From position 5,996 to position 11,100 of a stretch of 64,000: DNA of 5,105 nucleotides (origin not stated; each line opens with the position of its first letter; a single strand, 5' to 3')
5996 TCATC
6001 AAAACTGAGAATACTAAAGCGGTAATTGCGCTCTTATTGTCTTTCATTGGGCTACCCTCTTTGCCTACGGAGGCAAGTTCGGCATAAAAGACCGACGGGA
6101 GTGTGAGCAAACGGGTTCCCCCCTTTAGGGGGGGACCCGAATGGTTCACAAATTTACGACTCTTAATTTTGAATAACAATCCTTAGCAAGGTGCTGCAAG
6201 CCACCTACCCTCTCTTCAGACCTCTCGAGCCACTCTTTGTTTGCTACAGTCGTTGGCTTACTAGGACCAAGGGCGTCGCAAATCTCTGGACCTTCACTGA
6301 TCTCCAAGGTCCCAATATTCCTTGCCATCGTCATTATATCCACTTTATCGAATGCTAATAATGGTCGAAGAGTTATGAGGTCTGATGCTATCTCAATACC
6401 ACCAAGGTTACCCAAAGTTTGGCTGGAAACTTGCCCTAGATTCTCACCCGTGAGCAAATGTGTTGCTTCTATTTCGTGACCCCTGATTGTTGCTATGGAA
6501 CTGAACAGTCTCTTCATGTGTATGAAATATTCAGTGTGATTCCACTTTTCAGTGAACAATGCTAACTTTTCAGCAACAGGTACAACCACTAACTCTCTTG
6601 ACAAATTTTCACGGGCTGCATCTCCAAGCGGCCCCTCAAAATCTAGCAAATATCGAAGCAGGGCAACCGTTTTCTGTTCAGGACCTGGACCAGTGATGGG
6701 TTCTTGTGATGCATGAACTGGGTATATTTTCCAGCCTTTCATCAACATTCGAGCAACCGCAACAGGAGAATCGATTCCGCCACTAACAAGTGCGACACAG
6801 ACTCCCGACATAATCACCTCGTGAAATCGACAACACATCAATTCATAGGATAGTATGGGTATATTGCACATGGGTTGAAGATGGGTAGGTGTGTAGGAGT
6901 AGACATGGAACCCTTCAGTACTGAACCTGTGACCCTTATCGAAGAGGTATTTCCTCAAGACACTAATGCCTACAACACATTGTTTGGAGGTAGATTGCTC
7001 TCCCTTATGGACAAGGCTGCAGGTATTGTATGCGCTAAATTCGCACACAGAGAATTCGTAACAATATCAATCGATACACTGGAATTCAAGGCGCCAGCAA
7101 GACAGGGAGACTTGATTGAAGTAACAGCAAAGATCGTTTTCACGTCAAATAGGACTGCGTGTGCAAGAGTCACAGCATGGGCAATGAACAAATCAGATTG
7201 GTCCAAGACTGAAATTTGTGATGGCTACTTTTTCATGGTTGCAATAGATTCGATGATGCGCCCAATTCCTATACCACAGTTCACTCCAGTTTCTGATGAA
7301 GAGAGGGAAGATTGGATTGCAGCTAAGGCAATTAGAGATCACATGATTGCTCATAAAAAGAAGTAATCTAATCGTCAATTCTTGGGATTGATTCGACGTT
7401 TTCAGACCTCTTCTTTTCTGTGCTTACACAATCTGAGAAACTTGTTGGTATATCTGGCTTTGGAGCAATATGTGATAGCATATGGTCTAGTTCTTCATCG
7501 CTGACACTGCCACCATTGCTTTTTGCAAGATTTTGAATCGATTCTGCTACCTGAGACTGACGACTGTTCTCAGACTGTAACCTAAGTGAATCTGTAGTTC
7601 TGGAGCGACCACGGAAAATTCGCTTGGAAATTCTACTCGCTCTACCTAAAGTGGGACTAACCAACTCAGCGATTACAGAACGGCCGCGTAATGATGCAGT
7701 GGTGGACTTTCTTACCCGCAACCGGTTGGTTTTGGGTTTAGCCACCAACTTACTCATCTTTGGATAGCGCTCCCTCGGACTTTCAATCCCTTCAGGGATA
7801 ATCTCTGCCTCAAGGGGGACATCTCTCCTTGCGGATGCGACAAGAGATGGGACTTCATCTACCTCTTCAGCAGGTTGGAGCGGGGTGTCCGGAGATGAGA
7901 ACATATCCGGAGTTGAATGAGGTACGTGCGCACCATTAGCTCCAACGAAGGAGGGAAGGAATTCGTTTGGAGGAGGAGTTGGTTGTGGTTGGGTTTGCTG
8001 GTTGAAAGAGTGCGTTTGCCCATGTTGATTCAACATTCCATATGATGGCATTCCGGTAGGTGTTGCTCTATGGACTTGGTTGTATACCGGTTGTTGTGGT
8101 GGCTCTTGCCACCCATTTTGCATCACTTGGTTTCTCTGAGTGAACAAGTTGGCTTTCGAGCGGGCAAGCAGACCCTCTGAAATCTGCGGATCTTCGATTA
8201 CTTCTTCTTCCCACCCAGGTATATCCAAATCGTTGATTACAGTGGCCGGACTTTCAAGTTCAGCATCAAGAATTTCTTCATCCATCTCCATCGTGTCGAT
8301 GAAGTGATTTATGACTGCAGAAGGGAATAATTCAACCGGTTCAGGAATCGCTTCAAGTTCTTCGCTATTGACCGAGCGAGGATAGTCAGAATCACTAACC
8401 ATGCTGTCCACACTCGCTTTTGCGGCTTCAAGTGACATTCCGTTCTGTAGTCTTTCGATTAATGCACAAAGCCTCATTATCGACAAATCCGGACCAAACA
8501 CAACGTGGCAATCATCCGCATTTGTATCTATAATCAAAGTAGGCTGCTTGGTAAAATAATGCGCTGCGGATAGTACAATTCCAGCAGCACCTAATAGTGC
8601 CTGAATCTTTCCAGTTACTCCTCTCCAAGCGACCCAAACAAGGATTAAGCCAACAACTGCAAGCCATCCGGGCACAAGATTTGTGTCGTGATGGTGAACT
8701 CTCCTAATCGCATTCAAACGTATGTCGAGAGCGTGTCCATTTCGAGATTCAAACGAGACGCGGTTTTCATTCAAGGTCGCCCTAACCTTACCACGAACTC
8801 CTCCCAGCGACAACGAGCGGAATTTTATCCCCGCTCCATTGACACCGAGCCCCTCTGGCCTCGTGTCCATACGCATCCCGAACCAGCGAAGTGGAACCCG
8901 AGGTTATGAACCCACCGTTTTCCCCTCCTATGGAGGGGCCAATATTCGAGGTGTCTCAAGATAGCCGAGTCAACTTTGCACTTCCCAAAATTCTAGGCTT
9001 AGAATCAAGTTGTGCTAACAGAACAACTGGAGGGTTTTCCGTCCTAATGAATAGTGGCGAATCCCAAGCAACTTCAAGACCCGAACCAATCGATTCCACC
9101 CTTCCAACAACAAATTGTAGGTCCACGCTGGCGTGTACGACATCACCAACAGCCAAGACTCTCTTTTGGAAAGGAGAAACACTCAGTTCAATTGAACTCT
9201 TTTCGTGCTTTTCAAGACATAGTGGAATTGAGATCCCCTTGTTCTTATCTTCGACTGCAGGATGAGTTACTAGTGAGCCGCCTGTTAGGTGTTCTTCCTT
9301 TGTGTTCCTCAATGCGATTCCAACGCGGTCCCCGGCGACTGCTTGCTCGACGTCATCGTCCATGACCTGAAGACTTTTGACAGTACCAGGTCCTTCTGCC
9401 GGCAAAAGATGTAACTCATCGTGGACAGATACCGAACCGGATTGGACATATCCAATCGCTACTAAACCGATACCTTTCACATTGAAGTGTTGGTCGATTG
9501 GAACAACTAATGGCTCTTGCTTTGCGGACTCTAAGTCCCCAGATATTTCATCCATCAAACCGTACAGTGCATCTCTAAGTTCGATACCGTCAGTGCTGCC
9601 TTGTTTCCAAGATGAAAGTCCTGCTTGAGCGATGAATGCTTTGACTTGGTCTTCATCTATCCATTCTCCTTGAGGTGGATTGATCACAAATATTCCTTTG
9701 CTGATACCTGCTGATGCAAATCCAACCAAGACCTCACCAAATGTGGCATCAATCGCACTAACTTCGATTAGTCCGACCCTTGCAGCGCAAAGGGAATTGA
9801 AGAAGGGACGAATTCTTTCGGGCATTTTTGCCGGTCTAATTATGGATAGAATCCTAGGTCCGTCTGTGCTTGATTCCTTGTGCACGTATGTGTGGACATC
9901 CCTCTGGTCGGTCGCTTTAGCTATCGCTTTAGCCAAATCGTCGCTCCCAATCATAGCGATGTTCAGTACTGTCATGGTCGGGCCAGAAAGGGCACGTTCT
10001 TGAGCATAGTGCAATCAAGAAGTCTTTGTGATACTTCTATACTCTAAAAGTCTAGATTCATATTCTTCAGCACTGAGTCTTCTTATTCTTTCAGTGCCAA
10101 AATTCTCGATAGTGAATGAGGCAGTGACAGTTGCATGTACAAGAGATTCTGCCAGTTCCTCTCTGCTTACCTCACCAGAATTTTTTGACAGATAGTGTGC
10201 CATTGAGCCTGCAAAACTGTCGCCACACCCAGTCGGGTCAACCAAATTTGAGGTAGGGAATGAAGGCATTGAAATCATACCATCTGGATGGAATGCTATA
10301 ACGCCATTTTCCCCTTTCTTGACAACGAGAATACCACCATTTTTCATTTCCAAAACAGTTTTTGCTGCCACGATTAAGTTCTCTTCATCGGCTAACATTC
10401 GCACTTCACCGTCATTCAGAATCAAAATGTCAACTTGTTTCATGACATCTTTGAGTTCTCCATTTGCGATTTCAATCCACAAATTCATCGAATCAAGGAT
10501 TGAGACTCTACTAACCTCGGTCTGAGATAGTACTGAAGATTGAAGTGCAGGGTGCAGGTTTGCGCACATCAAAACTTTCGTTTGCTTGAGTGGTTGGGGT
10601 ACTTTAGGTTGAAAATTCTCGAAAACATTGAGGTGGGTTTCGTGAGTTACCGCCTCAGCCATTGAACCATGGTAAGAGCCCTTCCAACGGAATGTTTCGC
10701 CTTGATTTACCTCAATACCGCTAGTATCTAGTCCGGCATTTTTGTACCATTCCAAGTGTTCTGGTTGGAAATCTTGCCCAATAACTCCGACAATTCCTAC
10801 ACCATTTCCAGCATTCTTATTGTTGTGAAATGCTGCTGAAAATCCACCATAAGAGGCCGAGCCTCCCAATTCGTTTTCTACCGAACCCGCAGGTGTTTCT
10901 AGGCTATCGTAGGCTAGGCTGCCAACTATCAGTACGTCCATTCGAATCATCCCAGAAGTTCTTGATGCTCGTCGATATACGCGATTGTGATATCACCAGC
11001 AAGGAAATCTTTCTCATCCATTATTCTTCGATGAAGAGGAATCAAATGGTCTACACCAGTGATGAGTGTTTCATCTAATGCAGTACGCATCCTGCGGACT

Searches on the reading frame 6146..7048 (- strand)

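Call 24: search_protein_families(library=pfam, proteins=[window:6146-7048:-], max_evalue=0.001)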
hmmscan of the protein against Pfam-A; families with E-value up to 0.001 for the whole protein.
window:6146-7048:- (300 aa): 1 family
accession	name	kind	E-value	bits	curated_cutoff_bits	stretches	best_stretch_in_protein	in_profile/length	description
PF02568.20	ThiI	-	2.7e-37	128.7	20.5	1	81-280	3-194/197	Thiamine biosynthesis protein (ThiI)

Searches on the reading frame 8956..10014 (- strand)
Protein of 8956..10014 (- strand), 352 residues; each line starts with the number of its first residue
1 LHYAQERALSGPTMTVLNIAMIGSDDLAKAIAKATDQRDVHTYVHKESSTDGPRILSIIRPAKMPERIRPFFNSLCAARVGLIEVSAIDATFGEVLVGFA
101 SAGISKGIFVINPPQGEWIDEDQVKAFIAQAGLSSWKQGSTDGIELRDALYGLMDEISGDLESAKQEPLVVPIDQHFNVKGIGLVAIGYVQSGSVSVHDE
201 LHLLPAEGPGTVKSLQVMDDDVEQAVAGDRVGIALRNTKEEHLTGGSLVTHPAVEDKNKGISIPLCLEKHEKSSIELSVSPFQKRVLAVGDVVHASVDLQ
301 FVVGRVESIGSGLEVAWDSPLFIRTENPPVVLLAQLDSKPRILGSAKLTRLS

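Call 24: search_protein_families(library=pfam, proteins=[window:8956-10014:-], max_evalue=0.001)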
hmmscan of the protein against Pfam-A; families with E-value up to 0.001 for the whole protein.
window:8956-10014:- (352 aa): 1 family
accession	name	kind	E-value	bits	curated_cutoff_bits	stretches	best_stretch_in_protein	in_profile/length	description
PF03144.31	GTP_EFTU_D2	-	6.2e-10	39.8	30.3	1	183-248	1-71/73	Elongation factor Tu domain 2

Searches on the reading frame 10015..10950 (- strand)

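Call 24: search_protein_families(library=pfam, proteins=[window:10015-10950:-], max_evalue=0.001)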
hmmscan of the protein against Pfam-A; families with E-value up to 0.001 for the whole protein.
window:10015-10950:- (311 aa): 1 family
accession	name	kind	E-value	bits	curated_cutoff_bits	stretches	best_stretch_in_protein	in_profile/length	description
PF00294.29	PfkB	-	1.4e-24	87.4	25.8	1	32-287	33-296/302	pfkB family carbohydrate kinase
